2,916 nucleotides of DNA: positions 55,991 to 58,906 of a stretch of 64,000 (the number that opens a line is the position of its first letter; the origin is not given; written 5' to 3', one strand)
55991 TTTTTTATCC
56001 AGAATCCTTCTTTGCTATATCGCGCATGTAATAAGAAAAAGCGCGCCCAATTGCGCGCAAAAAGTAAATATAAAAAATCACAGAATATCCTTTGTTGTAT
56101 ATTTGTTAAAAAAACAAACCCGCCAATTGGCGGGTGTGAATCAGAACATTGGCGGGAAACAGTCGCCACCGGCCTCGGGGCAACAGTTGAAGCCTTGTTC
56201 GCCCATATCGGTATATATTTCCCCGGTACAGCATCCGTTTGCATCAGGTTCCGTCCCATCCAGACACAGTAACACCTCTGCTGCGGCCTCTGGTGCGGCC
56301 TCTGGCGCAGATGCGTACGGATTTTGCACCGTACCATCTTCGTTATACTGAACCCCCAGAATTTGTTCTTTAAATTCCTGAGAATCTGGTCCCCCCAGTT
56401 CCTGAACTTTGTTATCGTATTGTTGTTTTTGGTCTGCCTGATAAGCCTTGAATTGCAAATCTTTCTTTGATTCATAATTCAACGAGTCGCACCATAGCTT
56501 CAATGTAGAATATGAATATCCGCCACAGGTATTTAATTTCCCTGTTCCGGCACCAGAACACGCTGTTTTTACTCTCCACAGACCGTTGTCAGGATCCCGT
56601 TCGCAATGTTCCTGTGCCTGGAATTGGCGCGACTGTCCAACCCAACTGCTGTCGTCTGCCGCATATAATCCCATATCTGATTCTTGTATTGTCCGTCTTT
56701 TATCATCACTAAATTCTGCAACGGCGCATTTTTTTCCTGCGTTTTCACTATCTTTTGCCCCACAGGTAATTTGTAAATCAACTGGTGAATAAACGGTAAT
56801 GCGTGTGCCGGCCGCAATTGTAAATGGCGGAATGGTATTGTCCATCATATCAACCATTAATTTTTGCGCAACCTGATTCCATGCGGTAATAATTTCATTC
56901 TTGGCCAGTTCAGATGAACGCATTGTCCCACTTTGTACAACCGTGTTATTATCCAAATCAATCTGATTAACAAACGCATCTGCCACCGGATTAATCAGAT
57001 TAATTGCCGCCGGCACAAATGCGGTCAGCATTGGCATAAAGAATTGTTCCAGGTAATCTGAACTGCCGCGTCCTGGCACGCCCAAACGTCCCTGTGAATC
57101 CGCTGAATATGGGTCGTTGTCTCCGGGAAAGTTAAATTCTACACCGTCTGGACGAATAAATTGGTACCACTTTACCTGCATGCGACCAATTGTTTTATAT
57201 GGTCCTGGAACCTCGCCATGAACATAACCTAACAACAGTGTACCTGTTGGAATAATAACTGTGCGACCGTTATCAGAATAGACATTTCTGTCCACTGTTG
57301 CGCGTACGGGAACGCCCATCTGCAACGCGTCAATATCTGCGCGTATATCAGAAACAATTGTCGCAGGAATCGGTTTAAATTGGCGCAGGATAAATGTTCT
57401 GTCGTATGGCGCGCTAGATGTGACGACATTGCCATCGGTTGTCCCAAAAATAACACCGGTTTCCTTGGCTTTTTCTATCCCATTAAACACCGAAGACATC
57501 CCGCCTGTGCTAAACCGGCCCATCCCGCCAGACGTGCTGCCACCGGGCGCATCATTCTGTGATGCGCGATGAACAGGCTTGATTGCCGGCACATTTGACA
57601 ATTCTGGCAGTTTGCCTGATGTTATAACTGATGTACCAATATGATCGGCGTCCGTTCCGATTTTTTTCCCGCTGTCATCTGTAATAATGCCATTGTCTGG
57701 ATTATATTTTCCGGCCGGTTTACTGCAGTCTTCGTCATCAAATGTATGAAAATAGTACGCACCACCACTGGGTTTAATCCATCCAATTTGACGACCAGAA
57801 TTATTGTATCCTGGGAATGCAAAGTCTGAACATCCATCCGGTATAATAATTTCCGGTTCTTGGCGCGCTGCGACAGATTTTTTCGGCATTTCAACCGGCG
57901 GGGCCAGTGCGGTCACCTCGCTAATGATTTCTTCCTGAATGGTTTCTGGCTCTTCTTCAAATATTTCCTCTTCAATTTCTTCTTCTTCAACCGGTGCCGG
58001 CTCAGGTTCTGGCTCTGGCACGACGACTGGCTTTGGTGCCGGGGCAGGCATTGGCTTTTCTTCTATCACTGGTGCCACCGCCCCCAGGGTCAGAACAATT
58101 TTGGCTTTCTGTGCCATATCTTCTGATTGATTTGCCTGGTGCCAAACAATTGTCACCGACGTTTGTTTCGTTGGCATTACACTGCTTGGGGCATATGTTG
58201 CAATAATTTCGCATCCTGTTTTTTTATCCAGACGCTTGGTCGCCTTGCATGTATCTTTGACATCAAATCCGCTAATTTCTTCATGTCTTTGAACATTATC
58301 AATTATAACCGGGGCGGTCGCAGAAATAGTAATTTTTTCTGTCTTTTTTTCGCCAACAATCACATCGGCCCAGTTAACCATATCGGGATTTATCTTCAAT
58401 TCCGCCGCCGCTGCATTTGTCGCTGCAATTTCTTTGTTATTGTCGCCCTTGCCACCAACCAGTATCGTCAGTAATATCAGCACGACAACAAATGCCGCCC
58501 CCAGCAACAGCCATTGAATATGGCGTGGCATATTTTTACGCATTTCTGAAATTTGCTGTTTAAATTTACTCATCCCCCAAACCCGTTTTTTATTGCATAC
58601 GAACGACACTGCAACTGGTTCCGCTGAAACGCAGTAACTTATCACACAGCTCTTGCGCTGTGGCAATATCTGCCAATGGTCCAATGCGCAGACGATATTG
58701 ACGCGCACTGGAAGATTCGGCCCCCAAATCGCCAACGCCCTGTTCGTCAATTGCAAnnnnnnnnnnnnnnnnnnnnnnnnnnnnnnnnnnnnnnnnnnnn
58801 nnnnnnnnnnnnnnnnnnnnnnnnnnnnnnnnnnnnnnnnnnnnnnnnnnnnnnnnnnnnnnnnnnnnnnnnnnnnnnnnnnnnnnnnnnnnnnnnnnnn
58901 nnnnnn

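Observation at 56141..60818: virB8-virB9-virB10 operon ends in a terminator with no virB11/virD4, and is uncoupled from the VirB6 array 40 kb away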

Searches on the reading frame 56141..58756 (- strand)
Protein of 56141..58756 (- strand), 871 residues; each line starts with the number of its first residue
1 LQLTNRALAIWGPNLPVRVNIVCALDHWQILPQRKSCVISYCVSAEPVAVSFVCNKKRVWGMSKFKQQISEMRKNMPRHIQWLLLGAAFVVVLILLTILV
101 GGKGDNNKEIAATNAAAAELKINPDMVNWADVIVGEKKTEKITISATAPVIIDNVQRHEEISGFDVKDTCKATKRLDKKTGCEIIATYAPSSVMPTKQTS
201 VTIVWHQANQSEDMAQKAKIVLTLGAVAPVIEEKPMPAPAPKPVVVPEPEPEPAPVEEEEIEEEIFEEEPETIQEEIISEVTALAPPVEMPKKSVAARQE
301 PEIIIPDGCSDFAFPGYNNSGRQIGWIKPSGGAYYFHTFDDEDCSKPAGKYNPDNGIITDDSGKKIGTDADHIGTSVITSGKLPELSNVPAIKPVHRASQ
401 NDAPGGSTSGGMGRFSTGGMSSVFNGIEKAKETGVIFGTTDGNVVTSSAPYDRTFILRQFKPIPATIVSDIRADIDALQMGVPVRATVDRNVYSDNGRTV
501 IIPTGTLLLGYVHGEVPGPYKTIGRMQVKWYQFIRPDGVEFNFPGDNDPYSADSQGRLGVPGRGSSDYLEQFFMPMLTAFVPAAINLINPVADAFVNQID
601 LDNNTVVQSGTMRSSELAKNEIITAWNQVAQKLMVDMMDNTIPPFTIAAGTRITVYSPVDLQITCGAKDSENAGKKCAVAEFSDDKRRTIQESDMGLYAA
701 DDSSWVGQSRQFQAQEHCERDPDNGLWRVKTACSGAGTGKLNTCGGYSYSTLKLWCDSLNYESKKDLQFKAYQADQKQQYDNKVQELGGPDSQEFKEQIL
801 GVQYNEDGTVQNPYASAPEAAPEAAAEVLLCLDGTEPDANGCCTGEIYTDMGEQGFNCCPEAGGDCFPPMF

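Call 5: search_protein_families(library=pfam, proteins=[window:56141-58756:-], max_evalue=0.01)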
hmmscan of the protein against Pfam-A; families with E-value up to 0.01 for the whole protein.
window:56141-58756:- (871 aa): 1 family
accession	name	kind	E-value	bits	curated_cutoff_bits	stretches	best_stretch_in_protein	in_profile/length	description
PF03743.19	TrbI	-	2.9e-18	66.8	35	1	463-657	8-182/188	Bacterial conjugation TrbI-like protein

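Call 11: search_protein_families(library=ncbifam, proteins=[window:56141-58573:-], max_evalue=1)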
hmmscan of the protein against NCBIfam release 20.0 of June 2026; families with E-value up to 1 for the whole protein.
window:56141-58573:- (810 aa): 5 families
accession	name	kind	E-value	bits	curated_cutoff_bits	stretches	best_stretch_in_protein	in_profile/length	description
NF038091.1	T4SS_VirB10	equivalog_domain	4.4e-17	62.3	220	1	391-601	6-190/197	type IV secretion system protein VirB10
NF038092.1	T4SS_ComB10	equivalog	2.5e-14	53.2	300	1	399-602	27-211/225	DNA type IV secretion system protein ComB10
NF012200.0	choice_anch_D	domain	0.00037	21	45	1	51-132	9-92/108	choice-of-anchor D domain-containing protein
NF033186.1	internalin_K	exception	0.36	9.2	1100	1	147-200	489-542/604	class 1 internalin InlK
NF009943.0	PRK13406.1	equivalog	0.48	8.8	571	1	135-226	225-311/585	magnesium chelatase subunit D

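Call 14: find_homologous_proteins(query=window:56141-58573:-, max_evalue=0.001)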
Query window:56141-58573:- (810 aa): 895 proteins with E <= 0.001 among 8000 candidates; the best 120 are listed.
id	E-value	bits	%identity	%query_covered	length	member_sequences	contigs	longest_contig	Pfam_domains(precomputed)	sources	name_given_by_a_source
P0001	0.0e+0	1872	100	100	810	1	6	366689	PF03743.20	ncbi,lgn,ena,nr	ncbi:MAG: hypothetical protein J6R52_01300 [Alphaproteobacteria bacterium]|nr:hypothetical protein [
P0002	0.0e+0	1754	92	100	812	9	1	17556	PF03743.20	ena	-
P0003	0.0e+0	1560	83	100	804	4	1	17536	PF03743.20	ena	-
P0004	0.0e+0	1498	80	100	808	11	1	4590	PF03743.20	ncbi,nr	ncbi:MAG: TrbI/VirB10 family protein [Pseudomonadota bacterium]|nr:TrbI/VirB10 family protein [Pseud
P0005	0.0e+0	1410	75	100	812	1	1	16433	PF03743.20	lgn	-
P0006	0.0e+0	1389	74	100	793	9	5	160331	PF03743.20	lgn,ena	-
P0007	0.0e+0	1358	73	100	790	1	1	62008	PF03743.20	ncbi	-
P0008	0.0e+0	1347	73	100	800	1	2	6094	PF03743.20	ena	-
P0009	0.0e+0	1324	72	100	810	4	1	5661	PF03743.20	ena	-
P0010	0.0e+0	1301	70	100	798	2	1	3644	PF03743.20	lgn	-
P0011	0.0e+0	1278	93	72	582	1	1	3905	PF03743.20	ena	-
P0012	0.0e+0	1213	66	100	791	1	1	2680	PF03743.20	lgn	-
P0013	0.0e+0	1212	65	100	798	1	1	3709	PF03743.20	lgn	-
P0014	0.0e+0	1200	66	100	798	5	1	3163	PF03743.20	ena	-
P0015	0.0e+0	1197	66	100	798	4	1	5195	PF03743.20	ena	-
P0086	1.0e-285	968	56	100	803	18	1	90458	PF03743.20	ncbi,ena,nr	ncbi:MAG: TrbI/VirB10 family protein [Alphaproteobacteria bacterium]|nr:TrbI/VirB10 family protein [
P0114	2.6e-274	931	54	100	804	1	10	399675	PF03743.20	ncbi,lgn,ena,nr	ncbi:MAG: TrbI/VirB10 family protein [Alphaproteobacteria bacterium]|nr:TrbI/VirB10 family protein [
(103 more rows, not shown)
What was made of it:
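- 56141..58573 (-): virB10 (810 aa): short cytoplasmic N-terminus, TM helix, beta-sandwich-like domain, Pro/Glu-rich linker, TrbI core, then a roughly 200-aa Cys-rich C-terminal extension. 895 homologues, the top 120 all full length (call 14).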

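Call 16: find_related_loci(query=A1, collection=genome_contigs, flank=10000)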
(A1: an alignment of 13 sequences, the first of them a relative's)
Query A1 (810 aa) in genome_contigs; peptide patterns used: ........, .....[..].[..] (x = any residue, [..] = any of these).
264 stretches matched a pattern; 247 encode a relative of the query (tblastn E <= 1e-3); the best 80 are kept; 80 distinct loci.
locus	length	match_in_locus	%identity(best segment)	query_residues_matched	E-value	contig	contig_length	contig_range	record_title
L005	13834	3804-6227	79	1-810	0e+0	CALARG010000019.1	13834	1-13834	MAG TPA_asm: uncultured Alphaproteobacteria bacterium isolate SRR6425825_bin.15_CONCOCT_v1.1_MAG genome assembly, contig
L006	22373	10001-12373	73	1-810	0e+0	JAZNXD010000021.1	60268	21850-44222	MAG: Candidatus Enterousia sp. isolate T1900044780_TS20190246.MAGScoT_cleanbin_000045 SGB_2551_k141_1357927, whole genom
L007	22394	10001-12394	66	1-810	0e+0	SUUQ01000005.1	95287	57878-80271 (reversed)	MAG: Alphaproteobacteria bacterium isolate SIG50 NODE_5571_length_95287_cov_6.974496, whole genome shotgun sequence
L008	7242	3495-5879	66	1-810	0e+0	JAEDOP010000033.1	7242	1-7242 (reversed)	MAG: Alphaproteobacteria bacterium isolate MAG321 NODE_8935_length_7242_cov_5.227494, whole genome shotgun sequence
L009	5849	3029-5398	63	1-810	0e+0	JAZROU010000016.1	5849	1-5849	MAG: Candidatus Enterousia sp. isolate T1900045388_YK20190078.MAGScoT_cleanbin_000020 SGB_6918_k141_3054, whole genome s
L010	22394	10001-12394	66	1-810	0e+0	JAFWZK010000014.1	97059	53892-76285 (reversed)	MAG: Alphaproteobacteria bacterium isolate RGIG6210 Sheep_Rectum-2__c276830, whole genome shotgun sequence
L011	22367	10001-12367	59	1-810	0e+0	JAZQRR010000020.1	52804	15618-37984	MAG: Candidatus Enterousia sp. isolate T1900045224_TC20190220.MAGScoT_cleanbin_000015 SGB_5385_k141_79962, whole genome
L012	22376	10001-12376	61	1-810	0e+0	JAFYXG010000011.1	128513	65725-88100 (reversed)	MAG: Alphaproteobacteria bacterium isolate RGIG7505 Water_buffalos_Colon.Co__c1631399, whole genome shotgun sequence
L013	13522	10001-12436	59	1-810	0e+0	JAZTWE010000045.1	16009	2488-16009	MAG: Candidatus Enterousia sp. isolate T1900045334_YK20190023.MAGScoT_cleanbin_000100 SGB_6575_k141_22813, whole genome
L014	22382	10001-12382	56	1-810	0e+0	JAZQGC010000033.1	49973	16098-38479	MAG: Candidatus Enterousia sp. isolate T1900044631_TS20190097.MAGScoT_cleanbin_000038 SGB_1040_k141_2196044, whole genom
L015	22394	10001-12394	61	1-809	0e+0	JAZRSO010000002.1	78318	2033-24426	MAG: Candidatus Enterousia sp. isolate T1900045346_YK20190036.MAGScoT_cleanbin_000031 SGB_6715_k141_1868350, whole genom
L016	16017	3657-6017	57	1-810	0e+0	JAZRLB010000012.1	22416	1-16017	MAG: Candidatus Enterousia sp. isolate T1900045443_YK20190134.MAGScoT_cleanbin_000013 SGB_7129_k141_1874692, whole genom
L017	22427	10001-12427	59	1-810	0e+0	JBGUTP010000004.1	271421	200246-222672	MAG: Candidatus Enterousia sp. isolate fecal_MAG_67 fecal_MAG_67_contig_0004, whole genome shotgun sequence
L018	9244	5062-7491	58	1-810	0e+0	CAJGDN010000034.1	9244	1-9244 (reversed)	MAG: uncultured Alphaproteobacteria bacterium isolate MAG63 genome assembly, contig: k141_5958867_length_9244_cov_9.7989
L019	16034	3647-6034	57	1-809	0e+0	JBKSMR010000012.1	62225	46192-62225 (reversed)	MAG: Alphaproteobacteria bacterium isolate 125_22-69 k141_2126792, whole genome shotgun sequence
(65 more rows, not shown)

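Call 51: search_protein_representatives(protein=P0001)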
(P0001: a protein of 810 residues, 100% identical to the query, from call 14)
Query: 810 residues. Proteins with E-value up to 0.001 (for the whole library): 1016; up to 1e-10: 248; up to 1e-30: 48. The best 150 are listed.
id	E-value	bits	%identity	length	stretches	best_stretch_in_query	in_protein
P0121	6.8e-248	841.5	53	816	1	1-809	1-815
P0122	5.2e-230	782.4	50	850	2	195-809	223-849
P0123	2.6e-221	753.6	52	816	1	1-809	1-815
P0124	6.0e-219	745.8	51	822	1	3-809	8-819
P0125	1.7e-214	731.1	57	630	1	176-809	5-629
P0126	4.9e-207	706.4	48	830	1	1-809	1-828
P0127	4.9e-201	686.5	47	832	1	1-809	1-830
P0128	3.5e-184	630.8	46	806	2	225-809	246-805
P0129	1.4e-183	628.8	48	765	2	2-609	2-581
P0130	2.2e-171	588.5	46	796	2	1-655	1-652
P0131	2.9e-159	548.4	49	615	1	3-619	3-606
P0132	1.7e-153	529.3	58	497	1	342-809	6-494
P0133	5.0e-133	461.6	49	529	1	2-562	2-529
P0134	1.1e-130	453.9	43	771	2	20-610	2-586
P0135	1.8e-126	439.9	57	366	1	448-809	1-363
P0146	1.4e-62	228.6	34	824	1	20-602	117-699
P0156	2.7e-43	164.8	34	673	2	56-540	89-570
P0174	1.8e-27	112.5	58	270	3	757-809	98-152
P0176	1.2e-26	109.8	31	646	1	197-603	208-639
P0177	2.0e-26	109.1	32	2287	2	384-611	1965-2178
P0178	4.5e-26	107.9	38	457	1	390-598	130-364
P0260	1.4e-15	73.2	70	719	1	755-810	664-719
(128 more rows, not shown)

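Call 52: find_encoding_contigs(protein=P0146, flank=10000, max_places=3)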
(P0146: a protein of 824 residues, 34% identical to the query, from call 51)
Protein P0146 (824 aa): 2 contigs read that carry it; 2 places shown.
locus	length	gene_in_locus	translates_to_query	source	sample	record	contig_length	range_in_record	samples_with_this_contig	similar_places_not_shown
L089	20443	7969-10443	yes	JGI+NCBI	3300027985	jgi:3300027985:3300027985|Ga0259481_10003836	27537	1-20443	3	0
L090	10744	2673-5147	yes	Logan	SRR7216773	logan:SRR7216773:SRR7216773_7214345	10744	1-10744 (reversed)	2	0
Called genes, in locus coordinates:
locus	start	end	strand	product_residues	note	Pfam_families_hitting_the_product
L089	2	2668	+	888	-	?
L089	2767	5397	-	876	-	PF01624:MutS_I, PF05188:MutS_II, PF05192:MutS_III, PF05190:MutS_IV, PF00488:MutS_V, PF27441:MutS_C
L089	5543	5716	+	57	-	-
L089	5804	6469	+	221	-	PF04335:VirB8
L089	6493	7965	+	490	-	PF03524:CagX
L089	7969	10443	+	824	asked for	PF03743:TrbI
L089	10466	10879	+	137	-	-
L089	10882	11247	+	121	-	-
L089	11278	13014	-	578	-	PF07973:tRNA_SAD, PF00587:tRNA-synt_2b, PF03129:HGTP_anticodon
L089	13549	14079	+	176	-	-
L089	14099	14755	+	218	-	-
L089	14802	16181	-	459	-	PF22694:CtpB_N-like, PF00595:PDZ, PF13180:PDZ_2, PF17820:PDZ_6, PF03572:Peptidase_S41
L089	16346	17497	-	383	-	PF01551:Peptidase_M23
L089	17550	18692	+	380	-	PF01743:PolyA_pol, PF12627:PolyA_pol_RNAbd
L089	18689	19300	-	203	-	-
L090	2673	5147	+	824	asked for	PF03743:TrbI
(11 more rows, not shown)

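Call 53: find_encoding_contigs(protein=P0156, flank=10000, max_places=2)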
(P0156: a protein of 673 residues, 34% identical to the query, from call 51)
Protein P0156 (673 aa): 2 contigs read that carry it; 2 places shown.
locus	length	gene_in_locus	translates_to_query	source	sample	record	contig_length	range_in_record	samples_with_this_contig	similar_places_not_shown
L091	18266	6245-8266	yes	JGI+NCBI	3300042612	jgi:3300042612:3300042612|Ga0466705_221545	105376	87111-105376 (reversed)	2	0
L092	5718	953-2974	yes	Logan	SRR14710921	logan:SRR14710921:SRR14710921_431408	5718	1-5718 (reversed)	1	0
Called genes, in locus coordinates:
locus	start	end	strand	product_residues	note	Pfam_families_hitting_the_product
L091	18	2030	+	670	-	PF00133:tRNA-synt_1, PF08264:Anticodon_1, PF19302:DUF5915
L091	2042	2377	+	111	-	-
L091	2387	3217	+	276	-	PF01170:UPF0020 (faint), PF01555:N6_N4_Mtase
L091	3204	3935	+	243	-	PF14511:RE_EcoO109I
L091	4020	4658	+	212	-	PF04335:VirB8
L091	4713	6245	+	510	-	PF03524:CagX, PF05036:SPOR (weak)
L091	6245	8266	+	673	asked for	PF03743:TrbI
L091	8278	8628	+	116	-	-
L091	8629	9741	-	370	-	PF21102:DprA_N, PF02481:DNA_processg_A, PF17782:WHD_DprA (weak)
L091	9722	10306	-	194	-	PF02660:G3P_acyltransf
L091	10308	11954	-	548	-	PF03485:Arg_tRNA_synt_N, PF00750:tRNA-synt_1d, PF05746:DALR_1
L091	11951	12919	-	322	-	PF00579:tRNA-synt_1b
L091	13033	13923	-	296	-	PF00691:OmpA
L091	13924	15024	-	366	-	-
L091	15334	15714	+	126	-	-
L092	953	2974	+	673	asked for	PF03743:TrbI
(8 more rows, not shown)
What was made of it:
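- dprA lies next to the module in one sister lineage (call 53).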

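Call 54: find_encoding_contigs(protein=P0176, flank=10000, max_places=2)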
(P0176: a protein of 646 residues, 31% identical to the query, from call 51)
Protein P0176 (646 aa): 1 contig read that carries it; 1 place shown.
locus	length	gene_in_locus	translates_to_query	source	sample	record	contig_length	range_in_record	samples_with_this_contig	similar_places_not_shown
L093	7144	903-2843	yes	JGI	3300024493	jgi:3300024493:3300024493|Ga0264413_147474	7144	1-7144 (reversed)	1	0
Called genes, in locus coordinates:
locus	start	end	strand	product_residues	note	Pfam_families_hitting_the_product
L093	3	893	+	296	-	?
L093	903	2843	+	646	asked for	PF03743:TrbI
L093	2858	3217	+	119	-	-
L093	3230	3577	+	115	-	PF09864:MliC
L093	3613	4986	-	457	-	-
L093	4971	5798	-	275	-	-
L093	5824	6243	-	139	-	-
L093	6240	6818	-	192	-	PF03739:LptF_LptG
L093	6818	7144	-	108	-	?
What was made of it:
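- Sister lineages carry the same isolated virB8-9-10 module in other chromosomal neighbourhoods (calls 52-54).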

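Call 55: find_encoding_contigs(protein=P0178, flank=10000, max_places=2)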
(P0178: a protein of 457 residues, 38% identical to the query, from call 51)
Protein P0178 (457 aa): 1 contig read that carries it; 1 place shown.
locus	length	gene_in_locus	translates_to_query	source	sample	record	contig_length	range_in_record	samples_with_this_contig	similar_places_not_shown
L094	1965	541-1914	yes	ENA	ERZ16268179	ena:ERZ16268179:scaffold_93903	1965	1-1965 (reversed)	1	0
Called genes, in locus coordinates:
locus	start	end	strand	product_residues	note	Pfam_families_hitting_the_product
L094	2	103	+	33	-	?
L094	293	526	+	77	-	-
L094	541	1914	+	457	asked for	PF01841:Transglut_core, PF03743:TrbI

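Call 57: find_encoding_contigs(protein=P0177, flank=10000, max_places=2)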
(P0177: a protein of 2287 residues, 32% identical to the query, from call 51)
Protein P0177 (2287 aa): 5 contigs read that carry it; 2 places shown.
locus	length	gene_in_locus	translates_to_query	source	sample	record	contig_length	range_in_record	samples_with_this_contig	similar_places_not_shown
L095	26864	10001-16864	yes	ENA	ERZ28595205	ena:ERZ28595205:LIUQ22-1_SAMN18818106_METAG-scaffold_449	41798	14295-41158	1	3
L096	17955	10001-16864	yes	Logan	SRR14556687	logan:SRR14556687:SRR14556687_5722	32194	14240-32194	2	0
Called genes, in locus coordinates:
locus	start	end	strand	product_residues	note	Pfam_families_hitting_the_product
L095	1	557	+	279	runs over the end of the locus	PF00763:THF_DHG_CYH, PF02882:THF_DHG_CYH_C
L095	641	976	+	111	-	-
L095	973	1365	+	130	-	-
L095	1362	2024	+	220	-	-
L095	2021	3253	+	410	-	-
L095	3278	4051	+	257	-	-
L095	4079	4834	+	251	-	-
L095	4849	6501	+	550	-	-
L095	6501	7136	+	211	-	PF04335:VirB8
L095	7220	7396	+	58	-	-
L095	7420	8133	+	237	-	PF04335:VirB8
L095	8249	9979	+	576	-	PF03524:CagX, PF05036:SPOR (faint)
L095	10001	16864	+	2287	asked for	PF12396:DUF3659 (faint), PF21784:Bflower (faint), PF21785:Bflower_2, PF05593:RHS_repeat (faint), PF21785:Bflower_2, PF03743:TrbI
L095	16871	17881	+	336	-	PF00437:T2SSE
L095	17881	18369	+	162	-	PF01451:LMWPc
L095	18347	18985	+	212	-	-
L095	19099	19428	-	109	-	PF00293:NUDIX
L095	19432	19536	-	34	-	-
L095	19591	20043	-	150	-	PF13521:AAA_28 (weak), PF13207:AAA_17 (faint)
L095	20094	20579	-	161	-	PF00583:Acetyltransf_1, PF13673:Acetyltransf_10, PF13508:Acetyltransf_7, PF14542:Acetyltransf_CG (weak), PF08445:FR47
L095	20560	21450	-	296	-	PF04266:ASCH (weak)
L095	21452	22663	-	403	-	PF07690:MFS_1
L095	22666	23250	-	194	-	PF01725:Ham1p_like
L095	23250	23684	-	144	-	PF00293:NUDIX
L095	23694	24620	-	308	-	PF00293:NUDIX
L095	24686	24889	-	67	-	-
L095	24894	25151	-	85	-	-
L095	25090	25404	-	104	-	-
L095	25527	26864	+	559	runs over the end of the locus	PF13175:AAA_15, PF13304:AAA_21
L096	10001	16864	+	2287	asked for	PF12396:DUF3659 (faint), PF21784:Bflower (faint), PF21785:Bflower_2, PF05593:RHS_repeat (faint), PF21785:Bflower_2, PF03743:TrbI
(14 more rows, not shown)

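Call 64: find_encoding_contigs(protein=P0260, flank=10000, max_places=2)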
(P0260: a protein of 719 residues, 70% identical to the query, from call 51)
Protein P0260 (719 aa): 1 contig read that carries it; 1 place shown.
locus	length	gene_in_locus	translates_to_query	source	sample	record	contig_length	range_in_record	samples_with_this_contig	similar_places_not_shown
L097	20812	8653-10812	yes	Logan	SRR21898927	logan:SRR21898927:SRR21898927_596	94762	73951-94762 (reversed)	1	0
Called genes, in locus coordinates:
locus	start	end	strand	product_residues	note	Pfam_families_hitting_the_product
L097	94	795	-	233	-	PF06736:TMEM175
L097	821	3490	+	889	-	-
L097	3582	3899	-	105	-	-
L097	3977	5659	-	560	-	-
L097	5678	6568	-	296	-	-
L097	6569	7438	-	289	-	-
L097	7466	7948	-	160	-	PF01478:Peptidase_A24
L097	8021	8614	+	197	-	PF07750:GcrA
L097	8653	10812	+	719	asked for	-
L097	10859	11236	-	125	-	PF01648:ACPS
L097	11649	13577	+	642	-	PF13306:LRR_5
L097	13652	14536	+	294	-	PF01544:CorA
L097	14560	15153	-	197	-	PF06414:Zeta_toxin (faint), PF00406:ADK, PF13238:AAA_18, PF13671:AAA_33, PF13207:AAA_17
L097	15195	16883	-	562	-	PF00575:S1 (weak), PF00575:S1, PF23459:S1_RRP5 (weak), PF00575:S1, PF23459:S1_RRP5 (weak), PF00575:S1, PF21710:Spt6_S1, PF23459:S1_RRP5, +2 more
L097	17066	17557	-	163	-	-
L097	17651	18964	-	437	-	PF05697:Trigger_N, PF00254:FKBP_C, PF05698:Trigger_C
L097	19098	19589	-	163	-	PF00380:Ribosomal_S9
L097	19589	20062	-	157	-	PF00572:Ribosomal_L13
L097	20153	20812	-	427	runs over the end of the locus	PF00512:HisKA, PF13581:HATPase_c_2 (faint), PF02518:HATPase_c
